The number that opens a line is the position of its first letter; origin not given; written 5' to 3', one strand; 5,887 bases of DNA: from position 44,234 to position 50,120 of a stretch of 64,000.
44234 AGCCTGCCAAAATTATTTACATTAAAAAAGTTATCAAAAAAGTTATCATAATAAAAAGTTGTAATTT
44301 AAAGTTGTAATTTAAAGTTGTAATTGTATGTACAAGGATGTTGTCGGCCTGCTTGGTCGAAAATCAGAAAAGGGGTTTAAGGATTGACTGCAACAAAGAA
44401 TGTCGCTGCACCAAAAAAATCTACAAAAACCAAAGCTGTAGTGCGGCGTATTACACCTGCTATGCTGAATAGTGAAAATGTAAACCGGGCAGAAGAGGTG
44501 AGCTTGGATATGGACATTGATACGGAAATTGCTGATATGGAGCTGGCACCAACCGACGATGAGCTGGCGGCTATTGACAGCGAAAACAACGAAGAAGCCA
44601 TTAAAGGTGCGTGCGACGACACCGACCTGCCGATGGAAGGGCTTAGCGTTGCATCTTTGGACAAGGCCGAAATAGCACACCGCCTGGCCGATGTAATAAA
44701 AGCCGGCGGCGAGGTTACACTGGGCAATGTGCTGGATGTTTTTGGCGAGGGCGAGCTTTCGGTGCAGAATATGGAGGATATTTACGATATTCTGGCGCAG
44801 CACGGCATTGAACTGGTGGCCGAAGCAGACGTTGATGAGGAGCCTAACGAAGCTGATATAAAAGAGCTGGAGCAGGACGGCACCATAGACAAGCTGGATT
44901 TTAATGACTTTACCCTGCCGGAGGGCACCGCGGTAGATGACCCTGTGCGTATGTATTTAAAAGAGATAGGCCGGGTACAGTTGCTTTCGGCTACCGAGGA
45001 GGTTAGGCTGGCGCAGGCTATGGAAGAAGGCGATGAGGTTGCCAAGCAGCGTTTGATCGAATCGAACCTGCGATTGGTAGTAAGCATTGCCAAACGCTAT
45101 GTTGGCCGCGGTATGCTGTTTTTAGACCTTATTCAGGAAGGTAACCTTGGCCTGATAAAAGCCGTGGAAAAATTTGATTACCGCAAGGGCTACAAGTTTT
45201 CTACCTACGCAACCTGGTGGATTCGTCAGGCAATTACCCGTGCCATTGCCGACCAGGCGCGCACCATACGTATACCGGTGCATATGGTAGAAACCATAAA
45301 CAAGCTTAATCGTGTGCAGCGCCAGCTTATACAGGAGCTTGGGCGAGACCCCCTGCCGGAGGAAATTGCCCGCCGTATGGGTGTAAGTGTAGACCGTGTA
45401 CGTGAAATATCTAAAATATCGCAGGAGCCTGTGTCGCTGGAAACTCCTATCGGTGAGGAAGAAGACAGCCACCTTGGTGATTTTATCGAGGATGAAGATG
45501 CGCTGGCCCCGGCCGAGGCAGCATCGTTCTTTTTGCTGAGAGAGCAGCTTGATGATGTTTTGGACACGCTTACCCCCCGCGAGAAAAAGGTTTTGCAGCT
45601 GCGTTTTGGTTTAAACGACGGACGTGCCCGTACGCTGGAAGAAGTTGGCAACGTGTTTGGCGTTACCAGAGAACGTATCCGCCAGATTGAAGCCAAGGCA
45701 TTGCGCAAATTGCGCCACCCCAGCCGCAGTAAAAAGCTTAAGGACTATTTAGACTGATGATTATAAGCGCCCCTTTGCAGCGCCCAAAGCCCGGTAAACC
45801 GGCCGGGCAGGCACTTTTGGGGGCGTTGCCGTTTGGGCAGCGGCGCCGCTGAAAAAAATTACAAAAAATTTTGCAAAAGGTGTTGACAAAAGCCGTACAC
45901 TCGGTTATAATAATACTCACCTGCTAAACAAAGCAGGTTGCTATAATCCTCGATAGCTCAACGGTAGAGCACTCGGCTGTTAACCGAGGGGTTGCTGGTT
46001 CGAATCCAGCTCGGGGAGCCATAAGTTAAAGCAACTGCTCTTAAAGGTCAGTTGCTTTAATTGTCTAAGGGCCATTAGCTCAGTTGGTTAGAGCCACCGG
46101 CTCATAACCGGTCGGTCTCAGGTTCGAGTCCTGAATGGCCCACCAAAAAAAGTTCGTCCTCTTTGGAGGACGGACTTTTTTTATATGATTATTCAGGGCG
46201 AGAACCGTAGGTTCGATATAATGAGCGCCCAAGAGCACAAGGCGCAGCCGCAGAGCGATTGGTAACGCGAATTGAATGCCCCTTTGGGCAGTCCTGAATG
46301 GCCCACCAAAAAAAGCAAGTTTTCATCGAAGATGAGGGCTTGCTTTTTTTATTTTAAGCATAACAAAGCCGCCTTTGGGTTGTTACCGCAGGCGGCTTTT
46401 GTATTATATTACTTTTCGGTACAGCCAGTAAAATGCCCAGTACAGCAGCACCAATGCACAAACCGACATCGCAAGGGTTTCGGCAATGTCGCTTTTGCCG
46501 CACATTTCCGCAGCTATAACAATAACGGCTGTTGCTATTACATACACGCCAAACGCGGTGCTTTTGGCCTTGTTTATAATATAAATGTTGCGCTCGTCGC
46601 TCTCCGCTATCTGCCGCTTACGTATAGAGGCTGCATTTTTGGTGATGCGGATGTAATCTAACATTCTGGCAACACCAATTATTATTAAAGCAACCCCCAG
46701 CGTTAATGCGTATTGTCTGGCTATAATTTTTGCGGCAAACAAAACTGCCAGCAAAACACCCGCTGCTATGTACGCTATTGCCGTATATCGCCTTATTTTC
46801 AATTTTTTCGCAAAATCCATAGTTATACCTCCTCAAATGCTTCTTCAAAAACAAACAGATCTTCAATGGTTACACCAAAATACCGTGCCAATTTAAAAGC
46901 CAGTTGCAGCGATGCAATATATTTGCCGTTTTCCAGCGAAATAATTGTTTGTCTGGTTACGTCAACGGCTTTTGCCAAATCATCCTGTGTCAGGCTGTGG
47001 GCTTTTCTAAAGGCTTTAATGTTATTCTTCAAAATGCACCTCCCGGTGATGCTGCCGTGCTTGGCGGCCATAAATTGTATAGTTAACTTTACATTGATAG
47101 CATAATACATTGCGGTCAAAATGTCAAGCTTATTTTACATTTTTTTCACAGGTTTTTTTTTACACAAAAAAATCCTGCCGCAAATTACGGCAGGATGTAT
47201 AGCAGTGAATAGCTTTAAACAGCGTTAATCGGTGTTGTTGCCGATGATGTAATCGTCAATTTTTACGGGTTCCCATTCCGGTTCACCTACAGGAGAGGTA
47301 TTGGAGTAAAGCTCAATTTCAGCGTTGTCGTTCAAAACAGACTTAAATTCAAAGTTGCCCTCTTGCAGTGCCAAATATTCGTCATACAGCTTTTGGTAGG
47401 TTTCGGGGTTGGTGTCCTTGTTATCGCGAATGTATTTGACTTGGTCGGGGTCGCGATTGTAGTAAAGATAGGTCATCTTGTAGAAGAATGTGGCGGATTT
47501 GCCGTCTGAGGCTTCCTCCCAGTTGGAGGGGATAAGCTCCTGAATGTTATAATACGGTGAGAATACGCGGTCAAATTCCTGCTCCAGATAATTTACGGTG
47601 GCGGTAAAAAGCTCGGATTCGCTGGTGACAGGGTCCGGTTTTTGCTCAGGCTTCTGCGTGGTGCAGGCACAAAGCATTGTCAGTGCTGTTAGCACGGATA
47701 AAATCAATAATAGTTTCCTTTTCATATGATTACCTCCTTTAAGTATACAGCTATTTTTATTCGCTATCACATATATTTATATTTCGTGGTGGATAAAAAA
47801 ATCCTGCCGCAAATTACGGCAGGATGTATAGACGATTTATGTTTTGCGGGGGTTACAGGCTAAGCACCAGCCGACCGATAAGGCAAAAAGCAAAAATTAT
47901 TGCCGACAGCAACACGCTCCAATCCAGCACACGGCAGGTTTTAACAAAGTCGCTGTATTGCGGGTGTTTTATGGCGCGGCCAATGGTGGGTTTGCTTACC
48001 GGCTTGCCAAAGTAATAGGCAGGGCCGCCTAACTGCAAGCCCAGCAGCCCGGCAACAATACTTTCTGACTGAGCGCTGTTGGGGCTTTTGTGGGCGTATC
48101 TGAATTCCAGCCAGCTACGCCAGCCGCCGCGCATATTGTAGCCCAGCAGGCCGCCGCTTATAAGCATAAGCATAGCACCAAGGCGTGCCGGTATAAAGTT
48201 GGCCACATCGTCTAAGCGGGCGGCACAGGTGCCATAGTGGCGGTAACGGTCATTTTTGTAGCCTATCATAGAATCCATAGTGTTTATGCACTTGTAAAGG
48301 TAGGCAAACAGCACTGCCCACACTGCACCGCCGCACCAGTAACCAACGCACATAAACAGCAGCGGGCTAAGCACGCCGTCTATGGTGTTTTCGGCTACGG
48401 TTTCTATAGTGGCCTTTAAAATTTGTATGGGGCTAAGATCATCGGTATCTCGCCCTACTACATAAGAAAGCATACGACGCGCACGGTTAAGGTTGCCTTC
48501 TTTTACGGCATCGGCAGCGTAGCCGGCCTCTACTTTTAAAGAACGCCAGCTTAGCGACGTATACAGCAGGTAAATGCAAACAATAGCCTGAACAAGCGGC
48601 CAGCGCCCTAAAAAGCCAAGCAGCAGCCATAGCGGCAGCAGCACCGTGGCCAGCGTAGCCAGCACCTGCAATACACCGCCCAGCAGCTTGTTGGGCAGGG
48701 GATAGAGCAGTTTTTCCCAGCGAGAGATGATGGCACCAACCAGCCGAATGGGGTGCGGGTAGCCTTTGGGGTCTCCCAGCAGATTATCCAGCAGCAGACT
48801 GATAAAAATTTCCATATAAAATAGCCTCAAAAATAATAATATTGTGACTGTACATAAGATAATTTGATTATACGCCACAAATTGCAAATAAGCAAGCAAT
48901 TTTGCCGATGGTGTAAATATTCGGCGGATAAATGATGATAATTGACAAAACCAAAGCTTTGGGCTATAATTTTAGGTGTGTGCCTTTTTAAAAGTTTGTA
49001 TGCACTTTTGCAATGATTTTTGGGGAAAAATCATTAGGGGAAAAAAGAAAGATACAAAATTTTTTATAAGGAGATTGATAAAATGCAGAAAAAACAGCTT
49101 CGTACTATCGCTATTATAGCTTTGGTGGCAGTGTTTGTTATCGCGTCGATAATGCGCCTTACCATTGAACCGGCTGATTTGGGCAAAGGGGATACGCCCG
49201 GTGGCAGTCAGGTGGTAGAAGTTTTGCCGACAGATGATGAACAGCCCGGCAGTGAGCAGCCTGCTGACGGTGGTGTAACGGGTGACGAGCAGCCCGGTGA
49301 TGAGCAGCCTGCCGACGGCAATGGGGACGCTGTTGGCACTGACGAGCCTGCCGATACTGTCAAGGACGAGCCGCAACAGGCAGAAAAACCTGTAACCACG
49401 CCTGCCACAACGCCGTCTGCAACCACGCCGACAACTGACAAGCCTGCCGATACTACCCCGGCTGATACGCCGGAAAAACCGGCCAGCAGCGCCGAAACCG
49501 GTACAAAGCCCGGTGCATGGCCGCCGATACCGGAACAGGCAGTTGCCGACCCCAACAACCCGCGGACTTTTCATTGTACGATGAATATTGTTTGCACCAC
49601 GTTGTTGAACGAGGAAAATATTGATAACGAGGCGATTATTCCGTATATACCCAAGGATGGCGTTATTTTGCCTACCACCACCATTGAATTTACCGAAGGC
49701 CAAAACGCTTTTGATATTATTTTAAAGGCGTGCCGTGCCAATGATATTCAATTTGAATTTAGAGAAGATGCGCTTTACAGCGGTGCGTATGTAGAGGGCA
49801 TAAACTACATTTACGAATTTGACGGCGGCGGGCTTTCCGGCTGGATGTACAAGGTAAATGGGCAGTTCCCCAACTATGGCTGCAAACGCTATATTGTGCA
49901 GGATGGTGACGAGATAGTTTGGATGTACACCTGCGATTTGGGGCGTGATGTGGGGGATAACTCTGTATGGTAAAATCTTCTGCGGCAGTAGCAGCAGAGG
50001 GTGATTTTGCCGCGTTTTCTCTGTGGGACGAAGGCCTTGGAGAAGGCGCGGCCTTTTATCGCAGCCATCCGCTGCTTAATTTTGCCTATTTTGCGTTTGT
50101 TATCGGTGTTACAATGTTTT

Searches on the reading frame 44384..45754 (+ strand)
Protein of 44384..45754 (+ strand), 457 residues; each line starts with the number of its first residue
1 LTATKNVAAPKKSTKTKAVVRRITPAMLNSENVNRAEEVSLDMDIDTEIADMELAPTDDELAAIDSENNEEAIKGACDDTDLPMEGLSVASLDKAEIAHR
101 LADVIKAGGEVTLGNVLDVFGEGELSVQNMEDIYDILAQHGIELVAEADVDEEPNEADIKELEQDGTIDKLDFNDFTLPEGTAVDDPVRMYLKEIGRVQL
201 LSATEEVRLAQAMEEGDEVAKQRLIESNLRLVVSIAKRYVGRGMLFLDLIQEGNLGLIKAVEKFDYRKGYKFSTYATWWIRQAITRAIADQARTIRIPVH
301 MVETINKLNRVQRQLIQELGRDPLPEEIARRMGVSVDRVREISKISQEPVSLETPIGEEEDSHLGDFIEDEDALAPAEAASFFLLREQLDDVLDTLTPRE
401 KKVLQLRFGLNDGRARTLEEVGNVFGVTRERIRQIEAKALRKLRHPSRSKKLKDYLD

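Call 58: search_protein_families(library=pfam, proteins=[window:44384-45754:+], max_evalue=0.00001)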
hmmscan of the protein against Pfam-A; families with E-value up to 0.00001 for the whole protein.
window:44384-45754:+ (457 aa): 5 families
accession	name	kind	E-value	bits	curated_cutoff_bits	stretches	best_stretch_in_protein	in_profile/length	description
PF04539.22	Sigma70_r3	-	3.6e-29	101.1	25.3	1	303-379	1-77/78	Sigma-70 region 3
PF04542.20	Sigma70_r2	-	4.7e-25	87.6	24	1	224-294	1-71/71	Sigma-70 region 2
PF04545.22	Sigma70_r4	-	4.1e-24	84.3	24.1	1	392-445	1-50/50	Sigma-70, region 4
PF00140.25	Sigma70_r1_2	-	7.9e-16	58.2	22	1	186-218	1-33/34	Sigma-70 factor, region 1.2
PF03979.19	Sigma70_r1_1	-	8.9e-06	26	22.5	1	101-161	10-75/81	Sigma-70 factor, region 1.1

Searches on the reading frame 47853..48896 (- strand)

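Call 58: search_protein_families(library=pfam, proteins=[window:47853-48896:-], max_evalue=0.00001)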
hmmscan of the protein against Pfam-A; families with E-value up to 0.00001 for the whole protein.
window:47853-48896:- (347 aa): 1 family
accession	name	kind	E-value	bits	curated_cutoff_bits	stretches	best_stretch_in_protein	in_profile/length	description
PF03186.18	CobD_Cbib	-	2.2e-89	300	34.4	1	31-323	2-281/282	CobD/Cbib protein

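Call 103: search_protein_families(library=ncbifam, proteins=[window:47853-48896:-], max_evalue=0.00001)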
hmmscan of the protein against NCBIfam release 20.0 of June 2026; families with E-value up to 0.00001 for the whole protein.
window:47853-48896:- (347 aa): 5 families
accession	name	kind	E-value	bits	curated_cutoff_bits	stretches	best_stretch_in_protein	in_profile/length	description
NF002281.0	PRK01209.2-5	equivalog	4.9e-62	210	273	1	30-341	8-305/311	cobalamin biosynthesis protein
TIGR00380.1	cobal_cbiB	equivalog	6e-62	209.6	165.9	1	31-316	8-282/305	adenosylcobinamide-phosphate synthase CbiB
NF002276.0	PRK01209.1-4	equivalog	1.6e-52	179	381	1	29-333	12-304/322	cobalamin biosynthesis protein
NF006476.0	PRK08878.1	equivalog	6e-19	68.5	322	1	70-335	59-311/317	cobalamin biosynthesis family protein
NF005792.0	PRK07630.1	equivalog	8.8e-11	41.4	291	1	81-292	58-255/312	CobD/CbiB family protein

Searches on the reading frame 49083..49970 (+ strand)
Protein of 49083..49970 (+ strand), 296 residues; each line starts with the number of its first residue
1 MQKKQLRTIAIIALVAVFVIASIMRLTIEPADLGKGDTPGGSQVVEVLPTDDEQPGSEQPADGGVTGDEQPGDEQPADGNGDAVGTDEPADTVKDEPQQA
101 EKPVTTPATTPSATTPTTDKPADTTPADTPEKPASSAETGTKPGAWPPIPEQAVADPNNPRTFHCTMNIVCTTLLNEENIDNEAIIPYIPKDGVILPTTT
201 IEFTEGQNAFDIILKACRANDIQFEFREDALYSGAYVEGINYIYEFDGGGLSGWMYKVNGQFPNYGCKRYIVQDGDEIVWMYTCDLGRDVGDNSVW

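Call 5: search_protein_families(library=pfam, proteins=[window:49083-49970:+], max_evalue=0.001)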
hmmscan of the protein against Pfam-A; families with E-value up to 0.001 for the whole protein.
window:49083-49970:+ (296 aa): 1 family
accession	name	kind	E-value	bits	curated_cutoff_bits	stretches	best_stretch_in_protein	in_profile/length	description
PF14478.12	DUF4430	-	8.9e-18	65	23.8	1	206-283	1-71/72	Domain of unknown function (DUF4430)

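Call 15: search_solved_structures(query=window:49083-49970:+, max_evalue=1, show_alignments=3)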
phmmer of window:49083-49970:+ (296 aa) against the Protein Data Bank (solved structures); distinct sequences matched with E-value up to 1: 2.
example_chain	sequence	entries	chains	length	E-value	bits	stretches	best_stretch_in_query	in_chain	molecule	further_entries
9qf9_A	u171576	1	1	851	0.058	16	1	66-153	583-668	Ruminococcus bromii Amy16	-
9v1j_sx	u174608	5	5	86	0.95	12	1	164-211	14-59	40S ribosomal protein S21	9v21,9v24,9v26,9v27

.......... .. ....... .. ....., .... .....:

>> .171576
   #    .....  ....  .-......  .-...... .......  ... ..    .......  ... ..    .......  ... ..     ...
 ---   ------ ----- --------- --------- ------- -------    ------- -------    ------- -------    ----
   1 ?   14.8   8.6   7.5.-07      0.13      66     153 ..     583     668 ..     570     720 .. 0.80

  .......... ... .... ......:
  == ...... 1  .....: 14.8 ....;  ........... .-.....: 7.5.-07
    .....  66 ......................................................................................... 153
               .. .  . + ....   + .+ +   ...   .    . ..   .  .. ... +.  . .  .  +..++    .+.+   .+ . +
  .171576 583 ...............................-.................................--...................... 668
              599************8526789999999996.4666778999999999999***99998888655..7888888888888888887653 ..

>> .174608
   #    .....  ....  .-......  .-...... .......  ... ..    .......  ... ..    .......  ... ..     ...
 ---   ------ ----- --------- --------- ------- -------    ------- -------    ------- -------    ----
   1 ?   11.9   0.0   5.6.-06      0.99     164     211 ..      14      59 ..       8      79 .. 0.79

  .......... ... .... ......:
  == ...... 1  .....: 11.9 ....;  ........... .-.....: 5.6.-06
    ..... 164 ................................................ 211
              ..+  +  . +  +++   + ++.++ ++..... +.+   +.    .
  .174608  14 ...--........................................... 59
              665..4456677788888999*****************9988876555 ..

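Call 103: search_protein_families(library=ncbifam, proteins=[window:49083-49970:+], max_evalue=0.00001)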
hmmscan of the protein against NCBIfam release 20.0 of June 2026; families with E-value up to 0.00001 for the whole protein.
window:49083-49970:+ (296 aa): 0 families
